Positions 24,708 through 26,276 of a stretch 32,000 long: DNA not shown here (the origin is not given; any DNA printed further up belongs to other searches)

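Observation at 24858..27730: Split, very divergent RelA/SpoT-homologue pair: an HD-hydrolase-like gene followed by a synthetase-fold gene (candidate alarmone or toxSAS-like module)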

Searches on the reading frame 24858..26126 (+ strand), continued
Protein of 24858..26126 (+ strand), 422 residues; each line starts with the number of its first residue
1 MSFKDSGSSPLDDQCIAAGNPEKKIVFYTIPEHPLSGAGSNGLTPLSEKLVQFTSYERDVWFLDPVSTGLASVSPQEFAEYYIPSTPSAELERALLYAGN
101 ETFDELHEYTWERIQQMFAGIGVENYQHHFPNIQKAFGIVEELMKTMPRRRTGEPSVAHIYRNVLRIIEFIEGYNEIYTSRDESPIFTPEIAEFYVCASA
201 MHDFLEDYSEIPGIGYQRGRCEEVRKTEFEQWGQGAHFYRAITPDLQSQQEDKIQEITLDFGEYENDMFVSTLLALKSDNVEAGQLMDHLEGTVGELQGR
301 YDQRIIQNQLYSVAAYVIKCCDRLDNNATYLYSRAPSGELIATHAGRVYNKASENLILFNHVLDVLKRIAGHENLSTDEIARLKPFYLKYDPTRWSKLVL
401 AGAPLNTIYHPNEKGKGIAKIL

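Call 102: search_protein_families(library=pfam, proteins=[L005:7286-7888:+, L005:7902-8309:+, L005:8568-9155:+, L006:2546-3175:+], max_evalue=0.01)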
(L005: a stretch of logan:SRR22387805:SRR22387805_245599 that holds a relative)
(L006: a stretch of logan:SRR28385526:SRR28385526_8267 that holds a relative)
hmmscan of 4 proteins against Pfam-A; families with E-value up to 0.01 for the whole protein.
L005:7286-7888:+ (200 aa): 0 families

L005:7902-8309:+ (135 aa): 0 families

L005:8568-9155:+ (195 aa): 0 families

L006:2546-3175:+ (209 aa): 0 families
